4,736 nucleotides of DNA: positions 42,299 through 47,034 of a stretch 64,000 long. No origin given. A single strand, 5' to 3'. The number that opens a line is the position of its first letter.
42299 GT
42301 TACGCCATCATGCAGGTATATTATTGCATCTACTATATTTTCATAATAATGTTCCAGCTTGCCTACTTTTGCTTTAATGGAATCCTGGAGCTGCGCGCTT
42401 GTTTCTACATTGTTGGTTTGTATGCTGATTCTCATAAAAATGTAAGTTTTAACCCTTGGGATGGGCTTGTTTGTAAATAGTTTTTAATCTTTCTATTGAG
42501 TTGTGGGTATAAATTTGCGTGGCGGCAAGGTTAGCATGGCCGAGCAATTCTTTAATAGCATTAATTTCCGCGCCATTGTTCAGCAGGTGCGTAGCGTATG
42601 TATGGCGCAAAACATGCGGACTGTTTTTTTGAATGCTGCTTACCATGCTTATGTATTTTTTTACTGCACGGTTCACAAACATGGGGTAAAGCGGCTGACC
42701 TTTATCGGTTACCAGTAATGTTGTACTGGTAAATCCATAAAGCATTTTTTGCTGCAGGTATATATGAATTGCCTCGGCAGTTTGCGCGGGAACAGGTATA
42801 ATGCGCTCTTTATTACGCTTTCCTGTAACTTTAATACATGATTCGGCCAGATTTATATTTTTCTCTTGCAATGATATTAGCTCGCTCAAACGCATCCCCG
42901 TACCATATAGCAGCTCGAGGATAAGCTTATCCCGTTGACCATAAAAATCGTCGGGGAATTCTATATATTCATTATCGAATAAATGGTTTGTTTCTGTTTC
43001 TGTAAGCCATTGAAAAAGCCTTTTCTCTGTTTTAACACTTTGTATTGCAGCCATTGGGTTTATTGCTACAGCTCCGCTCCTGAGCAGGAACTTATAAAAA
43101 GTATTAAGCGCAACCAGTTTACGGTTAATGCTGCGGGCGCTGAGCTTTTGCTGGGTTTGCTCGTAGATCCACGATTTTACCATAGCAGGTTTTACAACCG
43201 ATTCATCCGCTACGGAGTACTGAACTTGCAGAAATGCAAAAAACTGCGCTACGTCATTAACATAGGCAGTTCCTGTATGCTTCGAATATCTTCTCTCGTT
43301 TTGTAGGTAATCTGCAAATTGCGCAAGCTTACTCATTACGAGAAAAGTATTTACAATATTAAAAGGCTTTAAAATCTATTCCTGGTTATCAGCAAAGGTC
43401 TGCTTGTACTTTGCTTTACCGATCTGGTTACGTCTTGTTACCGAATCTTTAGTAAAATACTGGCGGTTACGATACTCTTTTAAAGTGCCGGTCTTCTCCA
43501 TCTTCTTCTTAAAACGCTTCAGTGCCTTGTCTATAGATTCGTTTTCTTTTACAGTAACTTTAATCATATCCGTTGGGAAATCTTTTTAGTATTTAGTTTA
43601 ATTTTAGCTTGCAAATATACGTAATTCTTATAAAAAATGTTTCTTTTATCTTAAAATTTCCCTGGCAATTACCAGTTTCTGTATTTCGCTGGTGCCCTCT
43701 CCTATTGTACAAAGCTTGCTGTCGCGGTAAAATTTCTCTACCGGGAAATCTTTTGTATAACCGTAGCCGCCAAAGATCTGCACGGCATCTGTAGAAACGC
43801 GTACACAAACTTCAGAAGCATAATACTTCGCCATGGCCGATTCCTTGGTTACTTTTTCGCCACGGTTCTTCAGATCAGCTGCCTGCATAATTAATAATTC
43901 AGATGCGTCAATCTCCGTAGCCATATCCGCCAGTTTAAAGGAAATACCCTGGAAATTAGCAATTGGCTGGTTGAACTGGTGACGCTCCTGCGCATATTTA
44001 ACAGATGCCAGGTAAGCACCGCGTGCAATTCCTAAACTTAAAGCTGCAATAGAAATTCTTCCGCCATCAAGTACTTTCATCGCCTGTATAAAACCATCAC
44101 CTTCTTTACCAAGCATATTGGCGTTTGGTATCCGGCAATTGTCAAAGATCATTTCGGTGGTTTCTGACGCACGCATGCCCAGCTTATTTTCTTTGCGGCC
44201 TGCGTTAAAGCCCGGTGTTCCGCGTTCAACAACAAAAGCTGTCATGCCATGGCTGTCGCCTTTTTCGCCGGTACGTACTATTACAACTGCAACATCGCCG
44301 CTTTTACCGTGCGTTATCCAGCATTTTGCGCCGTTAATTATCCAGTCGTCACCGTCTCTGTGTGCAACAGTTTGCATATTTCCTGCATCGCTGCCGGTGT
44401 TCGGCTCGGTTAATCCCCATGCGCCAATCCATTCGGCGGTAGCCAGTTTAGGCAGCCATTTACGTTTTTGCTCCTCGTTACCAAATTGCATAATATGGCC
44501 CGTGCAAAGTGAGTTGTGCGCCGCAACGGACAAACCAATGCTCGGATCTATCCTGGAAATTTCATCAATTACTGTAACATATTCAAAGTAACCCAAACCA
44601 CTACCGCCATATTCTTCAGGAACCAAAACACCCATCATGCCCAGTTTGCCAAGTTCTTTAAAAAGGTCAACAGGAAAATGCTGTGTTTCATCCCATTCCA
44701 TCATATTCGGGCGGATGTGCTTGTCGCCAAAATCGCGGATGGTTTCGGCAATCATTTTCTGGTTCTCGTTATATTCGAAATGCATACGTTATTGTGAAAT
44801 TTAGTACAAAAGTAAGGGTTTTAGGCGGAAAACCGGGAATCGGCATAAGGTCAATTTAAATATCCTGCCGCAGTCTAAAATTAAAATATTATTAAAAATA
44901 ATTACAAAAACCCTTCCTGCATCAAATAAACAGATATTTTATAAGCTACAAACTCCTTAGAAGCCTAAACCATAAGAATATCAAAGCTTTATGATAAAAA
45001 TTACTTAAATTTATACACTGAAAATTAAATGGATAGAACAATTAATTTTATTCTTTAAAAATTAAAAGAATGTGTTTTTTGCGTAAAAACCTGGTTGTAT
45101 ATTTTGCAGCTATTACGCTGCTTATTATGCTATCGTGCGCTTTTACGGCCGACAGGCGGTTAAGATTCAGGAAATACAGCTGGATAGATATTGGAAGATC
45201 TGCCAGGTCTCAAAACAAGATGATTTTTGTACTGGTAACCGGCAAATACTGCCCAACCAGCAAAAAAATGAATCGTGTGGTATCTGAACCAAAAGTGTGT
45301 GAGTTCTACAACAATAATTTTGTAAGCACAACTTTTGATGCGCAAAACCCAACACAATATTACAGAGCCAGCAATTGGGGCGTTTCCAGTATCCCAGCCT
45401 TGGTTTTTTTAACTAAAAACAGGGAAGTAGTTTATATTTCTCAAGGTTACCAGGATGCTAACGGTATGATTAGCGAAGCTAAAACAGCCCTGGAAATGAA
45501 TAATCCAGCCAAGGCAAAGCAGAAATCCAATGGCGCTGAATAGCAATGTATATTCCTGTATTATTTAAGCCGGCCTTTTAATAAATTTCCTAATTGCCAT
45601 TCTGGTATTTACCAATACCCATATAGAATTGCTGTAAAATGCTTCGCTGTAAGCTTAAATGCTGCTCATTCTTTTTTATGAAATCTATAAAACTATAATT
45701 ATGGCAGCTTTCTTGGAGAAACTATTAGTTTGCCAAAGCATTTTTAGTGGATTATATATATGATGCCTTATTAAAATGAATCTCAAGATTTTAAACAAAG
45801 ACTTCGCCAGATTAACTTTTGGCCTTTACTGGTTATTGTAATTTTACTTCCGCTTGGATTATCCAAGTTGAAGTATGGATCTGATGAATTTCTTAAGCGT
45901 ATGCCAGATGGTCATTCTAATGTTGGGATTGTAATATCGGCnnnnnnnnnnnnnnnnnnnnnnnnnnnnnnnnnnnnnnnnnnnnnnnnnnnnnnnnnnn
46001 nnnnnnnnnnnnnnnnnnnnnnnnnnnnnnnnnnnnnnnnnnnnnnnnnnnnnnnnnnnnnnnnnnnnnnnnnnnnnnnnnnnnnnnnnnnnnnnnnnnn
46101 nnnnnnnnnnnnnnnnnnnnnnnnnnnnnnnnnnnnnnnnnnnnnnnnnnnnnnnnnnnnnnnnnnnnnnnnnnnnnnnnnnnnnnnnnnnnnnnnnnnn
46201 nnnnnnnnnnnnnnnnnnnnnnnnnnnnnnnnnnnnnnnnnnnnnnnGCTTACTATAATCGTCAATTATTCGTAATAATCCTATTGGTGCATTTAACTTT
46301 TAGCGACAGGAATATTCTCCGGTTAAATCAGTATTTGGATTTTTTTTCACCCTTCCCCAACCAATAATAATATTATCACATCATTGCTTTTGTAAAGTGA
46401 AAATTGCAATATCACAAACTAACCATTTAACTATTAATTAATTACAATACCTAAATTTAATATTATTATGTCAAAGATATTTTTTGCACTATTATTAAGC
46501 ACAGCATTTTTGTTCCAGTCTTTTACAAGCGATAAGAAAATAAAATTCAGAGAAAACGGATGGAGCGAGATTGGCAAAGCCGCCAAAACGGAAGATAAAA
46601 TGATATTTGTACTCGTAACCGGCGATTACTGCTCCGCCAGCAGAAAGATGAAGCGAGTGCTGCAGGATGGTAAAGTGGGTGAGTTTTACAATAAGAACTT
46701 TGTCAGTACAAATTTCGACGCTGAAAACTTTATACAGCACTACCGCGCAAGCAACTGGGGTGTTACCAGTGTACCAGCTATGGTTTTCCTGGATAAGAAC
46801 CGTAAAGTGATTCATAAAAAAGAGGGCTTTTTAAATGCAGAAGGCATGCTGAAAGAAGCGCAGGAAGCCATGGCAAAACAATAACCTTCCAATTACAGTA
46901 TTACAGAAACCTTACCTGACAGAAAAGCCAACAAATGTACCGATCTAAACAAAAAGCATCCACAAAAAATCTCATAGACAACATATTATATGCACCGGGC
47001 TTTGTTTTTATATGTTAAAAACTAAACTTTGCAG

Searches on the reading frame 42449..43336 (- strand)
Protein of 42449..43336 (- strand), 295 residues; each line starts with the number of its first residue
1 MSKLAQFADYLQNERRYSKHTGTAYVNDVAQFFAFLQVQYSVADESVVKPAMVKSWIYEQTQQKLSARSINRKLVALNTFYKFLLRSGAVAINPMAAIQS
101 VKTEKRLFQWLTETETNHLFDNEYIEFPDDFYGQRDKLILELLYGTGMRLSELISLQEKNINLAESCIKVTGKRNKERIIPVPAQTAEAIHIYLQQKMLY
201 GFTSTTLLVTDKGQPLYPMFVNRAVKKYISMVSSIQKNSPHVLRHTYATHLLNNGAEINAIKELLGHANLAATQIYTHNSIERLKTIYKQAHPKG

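Call 58: search_protein_families(library=pfam, proteins=[window:42449-43336:-], max_evalue=0.001)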
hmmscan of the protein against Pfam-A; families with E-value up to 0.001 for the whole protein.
window:42449-43336:- (295 aa): 3 families
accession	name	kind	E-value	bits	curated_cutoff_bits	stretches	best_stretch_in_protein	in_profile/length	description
PF00589.27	Phage_integrase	-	6.8e-38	130.6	27.1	1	110-280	2-169/172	Phage integrase family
PF02899.23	Phage_int_SAM_1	-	5.1e-17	62.4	22.3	1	5-87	2-82/83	Phage integrase, N-terminal SAM-like domain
PF13495.12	Phage_int_SAM_4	-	0.00017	22.3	27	0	4-85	2-79/85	Phage integrase, N-terminal SAM-like domain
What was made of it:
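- A Xer-like tyrosine recombinase exists in the window at 42449-43336 (call 58).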

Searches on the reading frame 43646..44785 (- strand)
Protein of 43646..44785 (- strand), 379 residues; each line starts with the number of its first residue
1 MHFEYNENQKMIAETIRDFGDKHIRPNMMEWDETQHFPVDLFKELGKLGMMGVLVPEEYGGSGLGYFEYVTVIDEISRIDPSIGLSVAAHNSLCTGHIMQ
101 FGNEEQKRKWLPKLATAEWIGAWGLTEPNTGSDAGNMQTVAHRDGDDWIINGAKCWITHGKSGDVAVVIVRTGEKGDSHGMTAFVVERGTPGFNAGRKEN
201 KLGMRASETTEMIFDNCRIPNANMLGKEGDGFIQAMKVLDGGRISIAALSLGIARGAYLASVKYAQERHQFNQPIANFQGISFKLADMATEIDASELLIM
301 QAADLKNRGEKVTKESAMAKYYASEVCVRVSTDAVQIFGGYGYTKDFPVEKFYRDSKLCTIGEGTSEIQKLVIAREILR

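Call 58: search_protein_families(library=pfam, proteins=[window:43646-44785:-], max_evalue=0.001)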
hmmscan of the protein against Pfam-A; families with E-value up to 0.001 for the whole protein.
window:43646-44785:- (379 aa): 5 families
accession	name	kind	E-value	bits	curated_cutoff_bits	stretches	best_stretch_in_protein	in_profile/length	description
PF00441.29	Acyl-CoA_dh_1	-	2.7e-50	170.8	22.4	1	229-378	1-150/150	Acyl-CoA dehydrogenase, C-terminal domain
PF02771.21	Acyl-CoA_dh_N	-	5.7e-41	139.9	22.9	1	6-118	1-113/113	Acyl-CoA dehydrogenase, N-terminal domain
PF02770.24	Acyl-CoA_dh_M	-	5.2e-28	97.5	33.3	1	123-217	2-97/97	Acyl-CoA dehydrogenase, middle domain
PF08028.16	Acyl-CoA_dh_2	-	1.1e-21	78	22.7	1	245-361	2-128/134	Acyl-CoA dehydrogenase, C-terminal domain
PF22924.1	ACOX_C_alpha1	-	0.0008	19.7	27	0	263-376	50-167/169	Acyl-CoA oxidase, C-alpha1 domain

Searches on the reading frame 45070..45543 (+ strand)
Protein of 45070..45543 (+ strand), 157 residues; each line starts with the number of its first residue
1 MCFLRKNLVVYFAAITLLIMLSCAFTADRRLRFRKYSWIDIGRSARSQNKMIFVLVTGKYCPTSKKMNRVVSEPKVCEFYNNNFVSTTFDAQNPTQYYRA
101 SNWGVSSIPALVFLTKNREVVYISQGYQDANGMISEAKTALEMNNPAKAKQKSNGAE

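Call 58: search_protein_families(library=pfam, proteins=[window:45070-45543:+], max_evalue=0.001)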
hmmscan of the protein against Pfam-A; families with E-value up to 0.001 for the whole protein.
window:45070-45543:+ (157 aa): 2 families
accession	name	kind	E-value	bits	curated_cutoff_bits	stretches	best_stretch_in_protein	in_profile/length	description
PF13098.12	Thioredoxin_2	-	2.1e-07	31.7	27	1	45-133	1-100/104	Thioredoxin-like domain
PF13899.12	Thioredoxin_7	-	2.4e-07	31.2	27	1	44-115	12-82/83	Thioredoxin-like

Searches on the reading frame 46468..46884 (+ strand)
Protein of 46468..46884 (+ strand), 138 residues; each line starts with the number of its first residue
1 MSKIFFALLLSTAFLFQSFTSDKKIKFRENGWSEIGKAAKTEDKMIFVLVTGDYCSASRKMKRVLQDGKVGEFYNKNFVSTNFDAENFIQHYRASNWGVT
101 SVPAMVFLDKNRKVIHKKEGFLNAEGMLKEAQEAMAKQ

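Call 58: search_protein_families(library=pfam, proteins=[window:46468-46884:+], max_evalue=0.001)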
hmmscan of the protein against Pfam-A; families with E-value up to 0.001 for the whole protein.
window:46468-46884:+ (138 aa): 2 families
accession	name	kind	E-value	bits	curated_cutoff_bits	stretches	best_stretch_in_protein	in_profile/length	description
PF13098.12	Thioredoxin_2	-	2.6e-08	34.6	27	1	39-129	1-102/104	Thioredoxin-like domain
PF13899.12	Thioredoxin_7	-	6.4e-07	29.8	27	1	37-109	11-82/83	Thioredoxin-like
